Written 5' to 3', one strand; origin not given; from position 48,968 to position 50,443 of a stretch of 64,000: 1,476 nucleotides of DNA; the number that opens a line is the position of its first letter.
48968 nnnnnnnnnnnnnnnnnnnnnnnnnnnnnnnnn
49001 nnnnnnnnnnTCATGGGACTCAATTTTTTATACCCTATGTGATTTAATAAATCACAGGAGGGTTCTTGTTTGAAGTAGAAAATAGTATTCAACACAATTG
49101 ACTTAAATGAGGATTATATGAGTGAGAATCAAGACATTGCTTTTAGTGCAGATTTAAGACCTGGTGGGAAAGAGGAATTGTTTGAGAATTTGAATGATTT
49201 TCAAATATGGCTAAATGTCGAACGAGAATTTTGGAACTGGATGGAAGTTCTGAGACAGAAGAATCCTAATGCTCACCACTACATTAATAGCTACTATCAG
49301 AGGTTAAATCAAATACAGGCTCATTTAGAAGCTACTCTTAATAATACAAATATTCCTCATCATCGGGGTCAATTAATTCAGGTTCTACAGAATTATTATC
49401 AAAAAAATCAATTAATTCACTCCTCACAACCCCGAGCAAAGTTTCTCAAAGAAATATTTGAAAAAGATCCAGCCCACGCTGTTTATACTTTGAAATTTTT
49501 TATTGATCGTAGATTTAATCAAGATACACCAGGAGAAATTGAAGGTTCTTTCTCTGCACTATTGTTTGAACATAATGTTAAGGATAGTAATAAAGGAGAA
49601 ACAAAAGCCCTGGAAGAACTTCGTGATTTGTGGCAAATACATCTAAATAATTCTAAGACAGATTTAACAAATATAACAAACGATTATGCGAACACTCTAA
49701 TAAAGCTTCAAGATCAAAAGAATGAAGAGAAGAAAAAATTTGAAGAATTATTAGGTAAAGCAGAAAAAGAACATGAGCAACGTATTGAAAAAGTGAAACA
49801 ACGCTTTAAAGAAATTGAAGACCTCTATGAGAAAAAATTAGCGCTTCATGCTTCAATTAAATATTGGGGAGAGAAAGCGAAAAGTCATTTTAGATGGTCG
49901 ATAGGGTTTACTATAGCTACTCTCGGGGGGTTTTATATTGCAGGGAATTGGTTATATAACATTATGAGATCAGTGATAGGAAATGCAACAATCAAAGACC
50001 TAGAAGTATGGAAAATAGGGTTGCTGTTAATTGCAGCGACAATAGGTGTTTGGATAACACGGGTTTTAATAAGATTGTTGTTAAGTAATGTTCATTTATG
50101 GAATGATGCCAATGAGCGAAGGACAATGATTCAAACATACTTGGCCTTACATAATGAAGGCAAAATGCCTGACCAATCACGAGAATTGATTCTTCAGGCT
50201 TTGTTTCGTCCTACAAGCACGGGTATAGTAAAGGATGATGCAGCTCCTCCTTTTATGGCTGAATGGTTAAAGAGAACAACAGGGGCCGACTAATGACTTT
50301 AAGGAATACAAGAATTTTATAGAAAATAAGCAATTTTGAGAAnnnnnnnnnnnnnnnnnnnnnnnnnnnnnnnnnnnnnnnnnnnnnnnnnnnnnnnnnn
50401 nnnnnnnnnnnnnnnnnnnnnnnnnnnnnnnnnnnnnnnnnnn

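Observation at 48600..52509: Candidate multi-gene defence locus: membrane proteins convergent with the TIR gene, plus an unknown divergent gene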

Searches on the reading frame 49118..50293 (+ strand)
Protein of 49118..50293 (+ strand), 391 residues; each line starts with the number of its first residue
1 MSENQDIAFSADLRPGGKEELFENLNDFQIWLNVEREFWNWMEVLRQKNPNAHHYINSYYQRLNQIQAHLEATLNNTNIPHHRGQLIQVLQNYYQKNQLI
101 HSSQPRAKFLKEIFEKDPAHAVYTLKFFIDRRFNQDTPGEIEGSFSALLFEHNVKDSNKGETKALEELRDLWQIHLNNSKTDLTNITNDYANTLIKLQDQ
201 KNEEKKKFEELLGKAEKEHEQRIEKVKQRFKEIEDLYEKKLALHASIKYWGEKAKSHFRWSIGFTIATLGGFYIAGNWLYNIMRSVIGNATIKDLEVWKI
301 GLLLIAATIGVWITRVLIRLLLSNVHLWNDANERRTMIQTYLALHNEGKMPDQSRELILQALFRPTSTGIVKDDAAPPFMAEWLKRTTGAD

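Call 4: search_protein_families(library=pfam, proteins=[window:49118-50293:+], max_evalue=0.1)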
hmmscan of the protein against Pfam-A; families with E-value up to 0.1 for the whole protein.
window:49118-50293:+ (391 aa): 4 families
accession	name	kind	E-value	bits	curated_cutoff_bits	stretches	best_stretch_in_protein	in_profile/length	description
PF19658.4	DUF6161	-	1.6e-25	90.3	27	1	183-376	21-215/216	Family of unknown function (DUF6161)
PF25450.1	Rab11-FIP3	-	0.00056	20.6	31.9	1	195-235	28-68/125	Rab11-FIP3-like domain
PF10436.14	BCDHK_Adom3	-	0.0017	18.7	24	1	165-239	38-115/160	Mitochondrial branched-chain alpha-ketoacid dehydrogenase kinase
PF00913.24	Trypan_glycop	-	0.017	14.8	22.1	0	47-122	250-325/367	Trypanosome variant surface glycoprotein (A-type)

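Call 5: search_protein_families(library=padloc, proteins=[window:49118-50293:+], max_evalue=0.1)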
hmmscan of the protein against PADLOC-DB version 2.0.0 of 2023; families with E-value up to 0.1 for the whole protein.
window:49118-50293:+ (391 aa): 3 families
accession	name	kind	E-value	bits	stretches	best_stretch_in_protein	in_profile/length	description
PDLC02354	AbiZ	-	7.1e-22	76.3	1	147-375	160-384/398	AbiZ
PDLC01943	CARF8--CARF_TM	-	0.021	12.3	0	274-317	30-72/229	-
PDLC03841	LeoBC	-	0.086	9.9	0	156-312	342-492/601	-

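Call 6: search_protein_families(library=ncbifam, proteins=[window:49118-50293:+], max_evalue=0.1)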
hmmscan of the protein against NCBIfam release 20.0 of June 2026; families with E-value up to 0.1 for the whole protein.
window:49118-50293:+ (391 aa): 1 family
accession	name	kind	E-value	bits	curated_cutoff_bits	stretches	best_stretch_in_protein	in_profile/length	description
NF008068.0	PRK10803.1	equivalog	0.067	13.1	383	0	179-238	41-103/263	cell division protein CpoB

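Call 7: search_protein_families(library=phrogs, proteins=[window:49118-50293:+], max_evalue=0.1)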
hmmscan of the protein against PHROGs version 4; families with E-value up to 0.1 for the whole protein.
window:49118-50293:+ (391 aa): 0 families

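Call 14: find_homologous_proteins(query=window:49118-50293:+, max_evalue=0.001)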
Query window:49118-50293:+ (391 aa): 46 proteins with E <= 0.001 among 3798 candidates.
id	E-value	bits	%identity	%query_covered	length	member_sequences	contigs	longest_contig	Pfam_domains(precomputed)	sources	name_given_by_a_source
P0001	6.6e-263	889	100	100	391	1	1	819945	PF19658.5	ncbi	-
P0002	4.0e-140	485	57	100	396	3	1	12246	PF20990.3,PF19658.5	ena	-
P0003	2.7e-117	410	50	100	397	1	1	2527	PF19658.5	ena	-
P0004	5.8e-116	406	49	100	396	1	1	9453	PF19658.5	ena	-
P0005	3.7e-115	403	49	100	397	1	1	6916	PF19658.5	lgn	-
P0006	4.6e-112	393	48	99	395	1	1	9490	PF19658.5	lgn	-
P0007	1.9e-109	384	47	99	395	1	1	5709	PF19658.5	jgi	jgi:hypothetical protein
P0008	1.1e-108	382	47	100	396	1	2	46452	PF19658.5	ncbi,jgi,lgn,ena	-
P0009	1.7e-107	378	46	99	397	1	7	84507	PF19658.5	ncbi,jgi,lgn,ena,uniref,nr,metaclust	ncbi:MAG: hypothetical protein COV74_03510 [Candidatus Omnitrophica bacterium CG11_big_fil_rev_8_21_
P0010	1.2e-106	375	46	100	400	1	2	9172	PF19658.5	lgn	-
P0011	1.8e-105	371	46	100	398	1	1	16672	PF19658.5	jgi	jgi:hypothetical protein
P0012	3.7e-100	354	44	99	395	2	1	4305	PF19658.5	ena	-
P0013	2.0e-97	345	45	100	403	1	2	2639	PF19658.5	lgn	-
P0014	2.4e-85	305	40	100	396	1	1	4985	PF19658.5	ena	-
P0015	2.4e-81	292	40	97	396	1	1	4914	PF19658.5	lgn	-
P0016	1.4e-80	289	38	100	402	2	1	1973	PF19658.5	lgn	-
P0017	6.5e-75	271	37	100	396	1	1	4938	PF19658.5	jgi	-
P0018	1.7e-73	266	38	97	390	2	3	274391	PF19658.5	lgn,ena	-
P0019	7.5e-72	260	37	100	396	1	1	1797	PF19658.5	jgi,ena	-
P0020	2.4e-71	259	37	97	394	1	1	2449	PF19658.5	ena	-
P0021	7.1e-68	247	37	100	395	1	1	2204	PF19658.5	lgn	-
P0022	1.1e-67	247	36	98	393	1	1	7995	PF19658.5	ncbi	-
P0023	2.2e-67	246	35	99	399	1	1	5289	PF19658.5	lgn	-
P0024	1.1e-64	237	38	95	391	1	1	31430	PF19658.5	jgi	jgi:hypothetical protein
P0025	3.0e-64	235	35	100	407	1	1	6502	PF19658.5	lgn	-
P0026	1.7e-61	226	36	95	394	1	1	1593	PF19658.5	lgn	-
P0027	4.7e-61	225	35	100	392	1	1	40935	PF19658.5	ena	-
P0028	5.9e-61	225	37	95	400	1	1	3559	PF19658.5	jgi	jgi:hypothetical protein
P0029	3.3e-58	216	34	100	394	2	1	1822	PF19658.5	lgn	-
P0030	3.8e-58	215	34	99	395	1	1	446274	PF19658.5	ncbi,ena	-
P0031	7.7e-58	214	44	60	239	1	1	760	PF19658.5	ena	-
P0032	2.9e-55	206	35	100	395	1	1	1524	PF19658.5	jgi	jgi:hypothetical protein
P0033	4.1e-52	195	31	99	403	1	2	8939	PF19658.5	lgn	-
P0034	5.0e-52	195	33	98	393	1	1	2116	PF19658.5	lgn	-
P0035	8.5e-52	194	33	94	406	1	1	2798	PF19658.5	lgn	-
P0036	2.4e-48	183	31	95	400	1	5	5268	PF19658.5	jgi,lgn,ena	-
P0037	3.2e-48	183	30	97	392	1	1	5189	PF19658.5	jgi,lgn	jgi:hypothetical protein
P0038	3.7e-48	182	31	96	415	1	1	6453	PF19658.5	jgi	jgi:hypothetical protein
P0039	6.5e-48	182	35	96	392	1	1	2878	PF19658.5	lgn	-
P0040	1.5e-44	171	30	99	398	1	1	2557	PF19658.5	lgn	-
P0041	2.1e-32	131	29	91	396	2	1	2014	PF19658.5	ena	-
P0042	4.4e-28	116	29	99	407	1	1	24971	PF19658.5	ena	-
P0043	1.5e-21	95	28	90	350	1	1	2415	PF19658.5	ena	-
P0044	2.4e-18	84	27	68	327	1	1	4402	PF19658.5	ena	-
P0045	6.5e-17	80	25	95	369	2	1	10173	PF19658.5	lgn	-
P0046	1.9e-13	68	29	35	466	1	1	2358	PF19658.5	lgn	-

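Call 15: find_encoding_contigs(protein=P0001, flank=10000, max_places=3)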
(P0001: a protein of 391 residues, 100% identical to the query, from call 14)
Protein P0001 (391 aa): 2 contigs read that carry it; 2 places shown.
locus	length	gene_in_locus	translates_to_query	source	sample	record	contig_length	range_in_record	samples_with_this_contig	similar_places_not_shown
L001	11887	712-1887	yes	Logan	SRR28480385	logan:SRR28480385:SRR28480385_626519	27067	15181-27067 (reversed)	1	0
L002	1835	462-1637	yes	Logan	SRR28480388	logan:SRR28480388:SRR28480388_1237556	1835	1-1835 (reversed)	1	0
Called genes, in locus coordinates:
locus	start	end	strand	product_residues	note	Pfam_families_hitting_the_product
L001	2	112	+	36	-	?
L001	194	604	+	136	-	-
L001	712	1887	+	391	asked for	PF19658:DUF6161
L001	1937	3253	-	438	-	PF13676:TIR_2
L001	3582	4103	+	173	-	-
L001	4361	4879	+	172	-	PF07275:ArdA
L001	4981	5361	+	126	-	-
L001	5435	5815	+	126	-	-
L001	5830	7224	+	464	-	PF02321:OEP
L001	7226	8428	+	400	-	PF07732:Cu-oxidase_3, PF00394:Cu-oxidase (weak), PF07731:Cu-oxidase_2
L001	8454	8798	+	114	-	PF04945:YHS (weak)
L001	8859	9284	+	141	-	PF09990:DUF2231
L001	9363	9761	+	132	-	PF00376:MerR, PF13411:MerR_1, PF09278:MerR-DNA-bind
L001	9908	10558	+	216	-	PF04191:PEMT, PF04140:ICMT (weak), PF01222:ERG4_ERG24 (weak)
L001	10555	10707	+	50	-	-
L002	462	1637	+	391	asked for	PF19658:DUF6161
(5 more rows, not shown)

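Call 16: find_encoding_contigs(protein=P0002, flank=8000, max_places=3)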
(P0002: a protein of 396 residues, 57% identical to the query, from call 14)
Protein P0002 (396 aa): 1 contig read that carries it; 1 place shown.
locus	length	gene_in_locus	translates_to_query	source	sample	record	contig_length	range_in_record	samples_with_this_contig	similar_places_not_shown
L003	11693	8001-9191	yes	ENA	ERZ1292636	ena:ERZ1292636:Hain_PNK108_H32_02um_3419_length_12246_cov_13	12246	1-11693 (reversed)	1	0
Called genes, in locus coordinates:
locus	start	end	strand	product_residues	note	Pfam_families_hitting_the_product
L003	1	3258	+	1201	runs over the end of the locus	PF09565:RE_NgoFVII (faint), PF13091:PLDc_2 (weak), PF00270:DEAD (faint), PF13401:AAA_22 (faint), PF00176:SNF2-rel_dom, PF04851:ResIII (weak), PF00271:Helicase_C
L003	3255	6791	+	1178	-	PF02384:N6_Mtase (faint), PF20473:MmeI_Mtase, PF01170:UPF0020 (faint), PF07669:Eco57I, PF12950:TaqI_C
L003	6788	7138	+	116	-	-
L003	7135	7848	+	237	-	PF18735:HEPN_RiboL-PSP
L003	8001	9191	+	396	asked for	PF20990:DUF2207_C (weak), PF19658:DUF6161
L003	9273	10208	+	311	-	-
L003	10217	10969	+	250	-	PF07505:DUF5131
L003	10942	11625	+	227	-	PF10544:T5orf172, PF13455:MUG113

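Call 17: find_encoding_contigs(protein=P0009, flank=8000, max_places=4)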
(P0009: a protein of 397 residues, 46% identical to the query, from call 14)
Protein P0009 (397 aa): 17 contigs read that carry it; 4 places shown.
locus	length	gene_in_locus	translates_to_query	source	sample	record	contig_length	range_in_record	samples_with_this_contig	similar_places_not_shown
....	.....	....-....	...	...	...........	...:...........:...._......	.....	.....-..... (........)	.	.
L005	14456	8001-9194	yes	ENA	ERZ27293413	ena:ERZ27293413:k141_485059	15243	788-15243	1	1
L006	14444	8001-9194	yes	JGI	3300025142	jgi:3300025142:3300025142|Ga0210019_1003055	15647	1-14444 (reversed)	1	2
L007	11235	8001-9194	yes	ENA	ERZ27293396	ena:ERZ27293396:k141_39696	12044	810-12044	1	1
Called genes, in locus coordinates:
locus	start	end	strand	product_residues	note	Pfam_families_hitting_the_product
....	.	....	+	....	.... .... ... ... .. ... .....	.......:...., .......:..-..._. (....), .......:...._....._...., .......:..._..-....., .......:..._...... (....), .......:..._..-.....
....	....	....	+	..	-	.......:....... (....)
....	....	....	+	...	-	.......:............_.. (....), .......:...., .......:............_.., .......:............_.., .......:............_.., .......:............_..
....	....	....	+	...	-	-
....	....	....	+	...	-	-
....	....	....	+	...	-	-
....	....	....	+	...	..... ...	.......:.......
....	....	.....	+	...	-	-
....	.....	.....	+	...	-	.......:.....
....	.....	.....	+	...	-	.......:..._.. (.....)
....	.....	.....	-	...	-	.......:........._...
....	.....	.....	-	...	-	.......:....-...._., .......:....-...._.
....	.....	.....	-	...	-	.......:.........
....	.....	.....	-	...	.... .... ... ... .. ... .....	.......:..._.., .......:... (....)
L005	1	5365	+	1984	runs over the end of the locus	PF03534:SpvB, PF13517:FG-GAP_3 (weak), PF12256:TcdB_toxin_midN, PF25023:TEN_YD-shell, PF05593:RHS_repeat (weak), PF25023:TEN_YD-shell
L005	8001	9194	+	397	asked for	PF19658:DUF6161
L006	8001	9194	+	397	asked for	PF19658:DUF6161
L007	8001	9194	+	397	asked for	PF19658:DUF6161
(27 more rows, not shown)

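Call 22: find_related_loci(query=A1, collection=genome_contigs, flank=8000)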
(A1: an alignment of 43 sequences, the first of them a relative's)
Query A1 (391 aa) in genome_contigs; peptide patterns used: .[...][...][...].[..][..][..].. (x = any residue, [..] = any of these).
72 stretches matched a pattern; 43 encode a relative of the query (tblastn E <= 1e-3); 43 distinct loci.
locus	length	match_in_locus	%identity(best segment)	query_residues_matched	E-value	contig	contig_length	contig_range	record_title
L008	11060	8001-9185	46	6-391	2e-112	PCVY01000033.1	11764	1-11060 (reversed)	MAG: Candidatus Omnitrophica bacterium CG11_big_fil_rev_8_21_14_0_20_45_26 CG11_8_21_14_0.20_scaffold_4474_c, whole geno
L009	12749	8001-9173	39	1-389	4e-84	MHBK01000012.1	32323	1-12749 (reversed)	MAG: Lentisphaerae bacterium GWF2_57_35 gwf2_scaffold_1712, whole genome shotgun sequence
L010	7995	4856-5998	36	7-391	1e-73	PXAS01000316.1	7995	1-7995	MAG: PVC group bacterium isolate T3Sed10_216 T3-Sed10-C23607, whole genome shotgun sequence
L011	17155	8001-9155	35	1-388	2e-63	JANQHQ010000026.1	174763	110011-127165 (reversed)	MAG: Chlorobium sp. isolate PL24a_bin.10 k99_6282970, whole genome shotgun sequence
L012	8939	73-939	37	92-391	9e-63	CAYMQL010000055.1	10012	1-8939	MAG TPA_asm: uncultured Planctomycetaceae bacterium isolate binchicken_co27_67 genome assembly, contig: NODE_11978_lengt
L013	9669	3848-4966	33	15-388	2e-58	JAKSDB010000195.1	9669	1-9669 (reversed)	MAG: Chlorobiales bacterium isolate MAG.374 k141_7658040, whole genome shotgun sequence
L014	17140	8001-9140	30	9-388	3e-48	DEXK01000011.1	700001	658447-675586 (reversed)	MAG TPA_asm: Balneolaceae bacterium UBA3186 UBA3186_contig_444, whole genome shotgun sequence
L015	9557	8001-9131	31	4-377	3e-47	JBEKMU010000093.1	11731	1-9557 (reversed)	MAG: Verrucomicrobiota bacterium isolate SPRUCE 400 SPRUCE_400_93, whole genome shotgun sequence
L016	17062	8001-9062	30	15-372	7e-43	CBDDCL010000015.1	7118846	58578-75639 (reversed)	MAG: Bryobacterales bacterium isolate 9a5723b4-f69d-4256-802c-3c242fd87eb7 genome assembly, contig: contig_9, whole geno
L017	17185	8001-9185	26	3-386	2e-39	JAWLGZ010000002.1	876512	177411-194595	MAG: Gammaproteobacteria bacterium isolate 30dZY2.bin.2 NODE_8_length_876512_cov_602.680394, whole genome shotgun sequen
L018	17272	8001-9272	25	12-389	8e-32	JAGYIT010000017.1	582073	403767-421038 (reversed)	MAG: Akkermansiaceae bacterium isolate M30B22 scaffold_8712, whole genome shotgun sequence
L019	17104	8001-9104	29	31-379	5e-31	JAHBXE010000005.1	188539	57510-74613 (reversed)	MAG: Phycisphaeraceae bacterium isolate ACE_PLA16 PLA16_5, whole genome shotgun sequence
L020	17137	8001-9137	26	9-377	6e-31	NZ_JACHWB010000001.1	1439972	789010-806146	Microvirga lupini strain AT3.9 Ga0372452_01, whole genome shotgun sequence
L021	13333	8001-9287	24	7-389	6e-31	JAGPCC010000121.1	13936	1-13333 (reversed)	MAG: Verrucomicrobiales bacterium isolate Gw_SlAct_bin_220 Gw_SlAct_11843_length_13936_cov_4.266420, whole genome shotgu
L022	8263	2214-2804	36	210-387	5e-31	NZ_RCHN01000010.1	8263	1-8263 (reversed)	MAG: Ketobacter sp. isolate BinB_TS13_700 Aliialcanivorax.sp.TS13_700_metal_reducer_ctg10, whole genome shotgun sequence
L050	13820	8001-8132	61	345-388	8e-12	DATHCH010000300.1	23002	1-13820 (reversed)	MAG TPA_asm: Thermodesulfobacteriota bacterium isolate SMAG_U12362 k141_306193, whole genome shotgun sequence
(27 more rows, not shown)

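Call 27: search_protein_families(library=pfam, alignment_id=A2, max_evalue=0.001)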
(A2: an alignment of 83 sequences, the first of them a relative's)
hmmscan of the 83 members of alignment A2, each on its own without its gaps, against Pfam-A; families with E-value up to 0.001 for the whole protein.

A. member 1, L003:7135-7848:+ (237 aa): 1 family
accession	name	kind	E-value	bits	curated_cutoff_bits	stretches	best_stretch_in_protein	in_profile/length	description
PF18735.6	HEPN_RiboL-PSP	-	9.6e-08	32.6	28.4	1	48-202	13-170/191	RiboL-PSP-HEPN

B. families by the number of members that match (of 83 scanned): 68 families (the first 25 are shown)
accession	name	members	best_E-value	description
PF02511.20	Thy1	4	1.3e-58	Thymidylate synthase complementing protein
PF20473.4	MmeI_Mtase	2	2.4e-115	MmeI, DNA-methyltransferase domain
PF20466.3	MmeI_TRD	2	5.2e-76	MmeI, target recognition domain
PF20464.3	MmeI_N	2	2.7e-34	MmeI, N-terminal domain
PF00005.33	ABC_tran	2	9.4e-28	ABC transporter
PF20465.4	MmeI_hel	2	2.1e-24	MmeI, helicase spacer domain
PF13676.11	TIR_2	2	4.9e-22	TIR domain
PF05016.21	ParE_toxin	2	4.2e-20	ParE toxin of type II toxin-antitoxin system, parDE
PF20467.3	MmeI_C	2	6.9e-18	MmeI, C-terminal domain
PF13304.12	AAA_21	2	6.1e-12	AAA domain, putative AbiEii toxin, Type IV TA system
PF02384.22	N6_Mtase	2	0.00015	N-6 DNA Methylase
PF02463.25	SMC_N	2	0.0002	RecF/RecN/SMC N terminal domain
PF00285.26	Citrate_synt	1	7.6e-129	Citrate synthase, C-terminal domain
PF00501.34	AMP-binding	1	1.7e-76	AMP-binding enzyme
PF00118.29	Cpn60_TCP1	1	2.8e-76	TCP-1/cpn60 chaperonin family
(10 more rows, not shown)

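Call 30: search_dna_similar(query=window:49118-50293:+, collection=plasmids, mode=protein, max_evalue=0.001, max_rows=30)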
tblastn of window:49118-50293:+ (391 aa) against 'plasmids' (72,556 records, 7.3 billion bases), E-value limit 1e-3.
Records with a match: 6; places in all: 6; records where one place covers at least 80% of the query: 0.
Best place of each record, by identity: <60% 6.
By first word of the organism name: Vibrio 3; Sutcliffiella 1; Acinetobacter 1; Lactococcus 1.
By predicted mobility (MOB-suite, as given by PLSDB): non-mobilizable 3; mobilizable 3.
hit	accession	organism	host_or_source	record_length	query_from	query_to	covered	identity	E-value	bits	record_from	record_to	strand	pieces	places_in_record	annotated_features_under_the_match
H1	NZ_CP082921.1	Sutcliffiella horikoshii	cell culture,water from a container for ...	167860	66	377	80%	22.1%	7e-10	69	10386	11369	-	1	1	DUF6161 domain-containing protein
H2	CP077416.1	Acinetobacter junii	cell culture,soil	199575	221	377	40%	35.3%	3e-16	88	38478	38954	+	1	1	record has no annotation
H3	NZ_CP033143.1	Vibrio parahaemolyticus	Penaeus vannamei,hepatopancrease,shrimp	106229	227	377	39%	34.2%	9e-11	71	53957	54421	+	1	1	DUF6161 domain-containing protein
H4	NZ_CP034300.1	Vibrio parahaemolyticus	Penaeus vannamei,AHPND infected ...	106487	227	377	39%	34.2%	9e-11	71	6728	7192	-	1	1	DUF6161 domain-containing protein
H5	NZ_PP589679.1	Lactococcus sp.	Bacterial culture,Dairy environment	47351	223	376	39%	27.9%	1e-10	71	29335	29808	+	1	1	DUF6161 domain-containing protein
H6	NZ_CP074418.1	Vibrio parahaemolyticus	Penaeus vannamei,Pure bacterial culture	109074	289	377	23%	40.7%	5e-9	66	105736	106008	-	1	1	DUF6161 domain-containing protein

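Call 33: get_annotated_region(hit=H5, flank=4000)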
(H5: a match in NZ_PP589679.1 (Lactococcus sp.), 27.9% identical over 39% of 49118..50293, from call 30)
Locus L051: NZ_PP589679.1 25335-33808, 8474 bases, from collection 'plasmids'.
description: Lactococcus sp. strain UCCL629 plasmid pUCCL629C, complete sequence
organism: Lactococcus sp. (NCBI taxid 44273)
taxonomy: Bacteria; Bacillota; Bacilli; Lactobacillales; Streptococcaceae; Lactococcus; Lactococcus sp.
host: -; source: Bacterial culture,Dairy environment; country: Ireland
typing (MOB-suite, as given by PLSDB): mobilizable; replicon rep_cluster_570; relaxase MOBQ
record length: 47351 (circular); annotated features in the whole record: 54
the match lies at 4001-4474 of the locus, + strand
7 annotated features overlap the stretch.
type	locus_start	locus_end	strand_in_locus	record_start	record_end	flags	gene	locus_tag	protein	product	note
CDS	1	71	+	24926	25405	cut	-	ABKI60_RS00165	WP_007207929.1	AAA family ATPase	-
CDS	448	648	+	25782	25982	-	-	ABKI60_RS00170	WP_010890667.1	hypothetical protein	-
CDS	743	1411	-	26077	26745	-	-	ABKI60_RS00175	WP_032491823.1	hypothetical protein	-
CDS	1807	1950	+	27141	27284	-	pepG1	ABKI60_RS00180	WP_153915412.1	type I toxin-antitoxin system toxin PepG1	-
CDS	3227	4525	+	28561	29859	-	-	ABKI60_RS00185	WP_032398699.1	DUF6161 domain-containing protein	-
CDS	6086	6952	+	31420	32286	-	-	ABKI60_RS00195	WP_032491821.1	site-specific integrase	GO:0015074 - DNA integration [Evidence IEA]; GO:0006310 - DNA recombination [Evidence IEA]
CDS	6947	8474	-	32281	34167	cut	-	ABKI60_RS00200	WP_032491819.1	AbiA family abortive infection protein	-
